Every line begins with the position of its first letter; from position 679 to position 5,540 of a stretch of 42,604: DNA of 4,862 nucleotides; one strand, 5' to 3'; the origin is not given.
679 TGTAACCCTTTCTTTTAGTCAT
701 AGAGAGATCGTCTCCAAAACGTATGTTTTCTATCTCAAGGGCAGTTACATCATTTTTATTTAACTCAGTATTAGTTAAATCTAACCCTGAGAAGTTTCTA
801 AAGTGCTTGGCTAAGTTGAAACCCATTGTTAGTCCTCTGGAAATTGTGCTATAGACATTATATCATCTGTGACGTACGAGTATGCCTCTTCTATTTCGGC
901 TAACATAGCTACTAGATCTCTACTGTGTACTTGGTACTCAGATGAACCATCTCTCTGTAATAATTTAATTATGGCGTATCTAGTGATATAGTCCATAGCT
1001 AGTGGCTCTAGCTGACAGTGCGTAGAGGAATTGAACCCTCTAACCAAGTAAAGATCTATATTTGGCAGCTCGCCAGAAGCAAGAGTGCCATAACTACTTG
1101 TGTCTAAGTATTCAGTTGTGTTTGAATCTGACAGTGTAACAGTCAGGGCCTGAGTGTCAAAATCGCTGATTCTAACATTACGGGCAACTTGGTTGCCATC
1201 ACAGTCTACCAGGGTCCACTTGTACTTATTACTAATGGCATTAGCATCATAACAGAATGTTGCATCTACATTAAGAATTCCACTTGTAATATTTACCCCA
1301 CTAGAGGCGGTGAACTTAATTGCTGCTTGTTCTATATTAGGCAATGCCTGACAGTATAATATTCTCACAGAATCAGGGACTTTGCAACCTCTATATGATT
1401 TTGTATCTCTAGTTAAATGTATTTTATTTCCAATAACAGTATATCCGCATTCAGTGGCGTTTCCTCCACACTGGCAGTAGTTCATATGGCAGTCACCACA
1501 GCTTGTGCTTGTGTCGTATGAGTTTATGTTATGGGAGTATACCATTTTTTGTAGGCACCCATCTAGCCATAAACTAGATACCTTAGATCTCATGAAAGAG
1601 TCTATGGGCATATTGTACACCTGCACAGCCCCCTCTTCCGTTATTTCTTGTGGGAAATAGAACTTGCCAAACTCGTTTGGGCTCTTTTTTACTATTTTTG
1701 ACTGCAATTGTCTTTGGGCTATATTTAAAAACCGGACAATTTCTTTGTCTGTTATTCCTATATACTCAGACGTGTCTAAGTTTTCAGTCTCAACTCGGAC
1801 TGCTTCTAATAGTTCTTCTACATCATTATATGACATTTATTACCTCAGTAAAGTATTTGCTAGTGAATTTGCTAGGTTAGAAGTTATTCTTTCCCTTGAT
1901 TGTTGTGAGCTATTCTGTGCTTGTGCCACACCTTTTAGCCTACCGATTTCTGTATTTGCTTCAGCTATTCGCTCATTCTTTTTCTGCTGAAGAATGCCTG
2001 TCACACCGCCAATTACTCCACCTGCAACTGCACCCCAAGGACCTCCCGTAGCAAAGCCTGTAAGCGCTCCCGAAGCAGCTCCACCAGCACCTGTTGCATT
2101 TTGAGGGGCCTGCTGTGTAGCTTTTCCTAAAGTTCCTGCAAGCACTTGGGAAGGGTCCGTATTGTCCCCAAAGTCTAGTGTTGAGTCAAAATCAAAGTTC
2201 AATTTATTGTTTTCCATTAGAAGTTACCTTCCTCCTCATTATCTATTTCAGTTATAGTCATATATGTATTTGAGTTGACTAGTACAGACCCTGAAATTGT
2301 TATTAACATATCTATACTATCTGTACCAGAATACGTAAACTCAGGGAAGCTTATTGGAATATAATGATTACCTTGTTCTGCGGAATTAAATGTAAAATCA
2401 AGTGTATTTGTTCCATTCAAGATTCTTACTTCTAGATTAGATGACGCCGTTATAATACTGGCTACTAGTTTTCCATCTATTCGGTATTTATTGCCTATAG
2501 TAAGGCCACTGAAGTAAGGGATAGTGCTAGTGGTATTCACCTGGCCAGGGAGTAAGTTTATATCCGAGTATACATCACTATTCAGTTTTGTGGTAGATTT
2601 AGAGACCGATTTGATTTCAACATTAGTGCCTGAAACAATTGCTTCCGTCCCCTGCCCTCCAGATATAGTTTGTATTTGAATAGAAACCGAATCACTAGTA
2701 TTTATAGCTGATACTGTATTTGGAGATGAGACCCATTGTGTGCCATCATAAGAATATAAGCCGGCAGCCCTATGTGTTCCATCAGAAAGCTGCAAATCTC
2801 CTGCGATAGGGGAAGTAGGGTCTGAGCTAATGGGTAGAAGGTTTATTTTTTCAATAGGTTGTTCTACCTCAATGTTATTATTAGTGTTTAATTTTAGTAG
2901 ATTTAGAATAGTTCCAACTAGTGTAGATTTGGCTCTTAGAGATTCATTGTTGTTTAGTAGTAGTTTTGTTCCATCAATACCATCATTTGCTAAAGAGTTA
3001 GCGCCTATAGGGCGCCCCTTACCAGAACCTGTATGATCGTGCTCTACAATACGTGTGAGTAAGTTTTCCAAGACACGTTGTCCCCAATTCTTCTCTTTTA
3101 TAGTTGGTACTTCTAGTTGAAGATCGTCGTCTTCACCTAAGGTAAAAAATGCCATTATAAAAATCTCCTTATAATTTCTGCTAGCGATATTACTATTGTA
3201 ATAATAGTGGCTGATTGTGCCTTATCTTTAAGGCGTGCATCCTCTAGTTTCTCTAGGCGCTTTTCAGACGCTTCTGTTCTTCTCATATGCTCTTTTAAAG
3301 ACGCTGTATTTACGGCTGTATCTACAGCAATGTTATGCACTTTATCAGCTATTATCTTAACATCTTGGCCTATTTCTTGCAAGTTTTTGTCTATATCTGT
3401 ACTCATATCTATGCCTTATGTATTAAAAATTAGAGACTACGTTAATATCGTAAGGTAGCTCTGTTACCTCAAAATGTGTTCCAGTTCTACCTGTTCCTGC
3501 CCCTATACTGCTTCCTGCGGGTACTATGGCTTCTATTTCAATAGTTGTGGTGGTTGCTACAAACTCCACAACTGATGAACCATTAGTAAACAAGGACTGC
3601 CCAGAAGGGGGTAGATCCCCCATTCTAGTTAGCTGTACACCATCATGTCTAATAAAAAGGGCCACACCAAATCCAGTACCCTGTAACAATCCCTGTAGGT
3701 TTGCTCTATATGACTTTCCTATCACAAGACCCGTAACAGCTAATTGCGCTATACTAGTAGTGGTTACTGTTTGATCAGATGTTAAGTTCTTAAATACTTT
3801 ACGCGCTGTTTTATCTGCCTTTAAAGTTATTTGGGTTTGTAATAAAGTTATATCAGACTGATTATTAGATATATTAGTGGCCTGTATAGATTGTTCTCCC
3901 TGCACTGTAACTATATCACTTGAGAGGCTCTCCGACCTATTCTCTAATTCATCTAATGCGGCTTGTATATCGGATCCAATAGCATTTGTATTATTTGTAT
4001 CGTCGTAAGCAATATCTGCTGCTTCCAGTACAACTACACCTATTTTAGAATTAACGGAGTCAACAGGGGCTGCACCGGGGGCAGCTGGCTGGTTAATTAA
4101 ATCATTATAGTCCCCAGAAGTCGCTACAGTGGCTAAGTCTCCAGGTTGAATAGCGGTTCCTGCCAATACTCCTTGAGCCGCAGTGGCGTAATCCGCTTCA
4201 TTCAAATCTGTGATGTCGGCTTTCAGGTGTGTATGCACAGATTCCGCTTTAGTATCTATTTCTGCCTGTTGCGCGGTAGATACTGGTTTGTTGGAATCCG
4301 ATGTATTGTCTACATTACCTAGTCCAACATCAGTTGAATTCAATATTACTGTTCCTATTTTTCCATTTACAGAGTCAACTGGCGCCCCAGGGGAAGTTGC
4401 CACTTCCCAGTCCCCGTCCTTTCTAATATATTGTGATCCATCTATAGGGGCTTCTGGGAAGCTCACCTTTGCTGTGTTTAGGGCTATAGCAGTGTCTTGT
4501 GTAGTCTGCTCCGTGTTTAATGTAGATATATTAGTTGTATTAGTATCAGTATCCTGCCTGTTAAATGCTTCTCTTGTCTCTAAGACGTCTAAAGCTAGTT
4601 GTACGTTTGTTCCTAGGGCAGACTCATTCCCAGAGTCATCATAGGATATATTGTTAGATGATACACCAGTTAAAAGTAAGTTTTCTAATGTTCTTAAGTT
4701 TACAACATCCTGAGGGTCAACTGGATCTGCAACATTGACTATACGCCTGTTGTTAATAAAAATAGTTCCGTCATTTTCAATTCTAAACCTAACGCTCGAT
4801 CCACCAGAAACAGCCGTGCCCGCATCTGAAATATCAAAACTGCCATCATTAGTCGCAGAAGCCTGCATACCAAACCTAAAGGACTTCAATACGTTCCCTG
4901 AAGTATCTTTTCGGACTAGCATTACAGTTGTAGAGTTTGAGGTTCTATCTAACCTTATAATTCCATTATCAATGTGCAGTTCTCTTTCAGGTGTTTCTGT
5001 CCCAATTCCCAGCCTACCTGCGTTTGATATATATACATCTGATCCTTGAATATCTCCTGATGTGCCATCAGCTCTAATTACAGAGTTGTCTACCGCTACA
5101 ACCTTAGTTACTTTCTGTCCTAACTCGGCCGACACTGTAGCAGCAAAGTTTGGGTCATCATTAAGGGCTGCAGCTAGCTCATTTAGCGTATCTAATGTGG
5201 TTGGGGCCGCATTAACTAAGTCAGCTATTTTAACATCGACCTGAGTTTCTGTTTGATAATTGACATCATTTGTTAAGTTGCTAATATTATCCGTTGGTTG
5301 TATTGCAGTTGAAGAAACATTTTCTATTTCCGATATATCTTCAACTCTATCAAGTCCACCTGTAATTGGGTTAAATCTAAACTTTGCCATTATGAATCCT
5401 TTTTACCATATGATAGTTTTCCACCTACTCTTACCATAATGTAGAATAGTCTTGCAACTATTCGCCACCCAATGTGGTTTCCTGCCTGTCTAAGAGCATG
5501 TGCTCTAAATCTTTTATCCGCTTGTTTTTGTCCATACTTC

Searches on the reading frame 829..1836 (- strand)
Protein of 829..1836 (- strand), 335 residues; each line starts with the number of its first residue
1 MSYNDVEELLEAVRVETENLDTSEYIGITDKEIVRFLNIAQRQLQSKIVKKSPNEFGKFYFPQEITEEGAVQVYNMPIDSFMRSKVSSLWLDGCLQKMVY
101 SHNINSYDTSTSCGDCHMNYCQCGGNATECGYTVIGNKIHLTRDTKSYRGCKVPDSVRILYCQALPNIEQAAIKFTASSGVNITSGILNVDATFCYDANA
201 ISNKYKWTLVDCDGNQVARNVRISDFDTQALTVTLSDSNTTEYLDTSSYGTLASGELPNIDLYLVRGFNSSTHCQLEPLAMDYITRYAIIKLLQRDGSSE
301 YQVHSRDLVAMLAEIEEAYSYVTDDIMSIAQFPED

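Call 69: search_protein_families(library=pfam, alignment_id=A2, max_evalue=0.001)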
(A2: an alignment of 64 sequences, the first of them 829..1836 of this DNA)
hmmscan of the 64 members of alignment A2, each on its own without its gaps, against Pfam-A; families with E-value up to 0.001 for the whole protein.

A. member 1, window:829-1836:- (335 aa): 0 families

B. families by the number of members that match (of 64 scanned): 27 families (the first 25 are shown)
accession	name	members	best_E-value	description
PF18909.5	dGTP_diPhyd_N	1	5.1e-26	dATP/dGTP diphosphohydrolase, N-terminal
PF00476.26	DNA_pol_A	1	2e-22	DNA polymerase family A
PF12684.13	DUF3799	1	8.6e-18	PDDEXK-like domain of unknown function (DUF3799)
PF08291.16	Peptidase_M15_3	1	8.8e-18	Peptidase M15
PF09250.16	Prim-Pol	1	1.5e-15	Bifunctional DNA primase/polymerase, N-terminal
PF13365.12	Trypsin_2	1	5.1e-13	Trypsin-like peptidase domain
PF13148.11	DUF3987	1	4.6e-11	Protein of unknown function (DUF3987)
PF16510.12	P22_portal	1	1.6e-10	Phage P22-like portal protein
PF11351.13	GTA_holin_3TM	1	2.1e-09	Holin of 3TMs, for gene-transfer release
PF10459.15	Peptidase_S46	1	3.2e-08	Peptidase S46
PF00583.31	Acetyltransf_1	1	3.6e-08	Acetyltransferase (GNAT) family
PF19668.4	DUF6171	1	7.6e-08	Family of unknown function (DUF6171)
PF13482.12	RNase_H_2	1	1.6e-07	RNase_H superfamily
PF04193.19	PQ-loop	1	1.7e-07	PQ loop repeat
PF00089.32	Trypsin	1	3.1e-07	Trypsin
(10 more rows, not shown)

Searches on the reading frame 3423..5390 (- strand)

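Call 32: search_protein_families(library=phrogs, proteins=[window:3423-5390:-], max_evalue=0.001)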
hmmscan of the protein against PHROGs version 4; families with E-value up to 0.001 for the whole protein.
window:3423-5390:- (655 aa): 30 families (the best 25 are shown)
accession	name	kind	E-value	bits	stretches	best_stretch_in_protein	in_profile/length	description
phrog_1197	-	tail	1.1e-18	68.7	1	45-104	189-248/715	tail protein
phrog_35419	-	tail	9.5e-16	59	1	291-413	12-134/414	tail fiber protein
phrog_5207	-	unknown function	9.5e-16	58.4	1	328-395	448-514/689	-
phrog_23820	-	tail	2.8e-14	54.6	1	35-97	89-151/221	tail fiber protein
phrog_8780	-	tail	3.4e-14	53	1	324-553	400-631/755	minor tail protein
phrog_13892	-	tail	4.1e-14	53.5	1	190-410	408-626/676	minor tail protein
phrog_4757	-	unknown function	8.2e-14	52.6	1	18-97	66-144/359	-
phrog_2631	-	tail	1.3e-12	48.2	1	38-94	364-420/644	tail fiber protein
phrog_7032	-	tail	8e-12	45.1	1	39-95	270-326/866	tail fiber protein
phrog_7449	-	unknown function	8.2e-12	44.7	1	347-404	437-494/1714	-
phrog_38759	-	unknown function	4.3e-11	43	1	39-110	187-258/920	-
phrog_21962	-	tail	6.5e-11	43.1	1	52-100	154-202/321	tail protein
phrog_7765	-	unknown function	9.9e-11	41.6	1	12-106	197-294/578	-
phrog_17509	-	unknown function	1.2e-10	42.4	1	418-493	121-196/281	-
phrog_30593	-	unknown function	2.1e-09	38.1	1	337-387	91-142/322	-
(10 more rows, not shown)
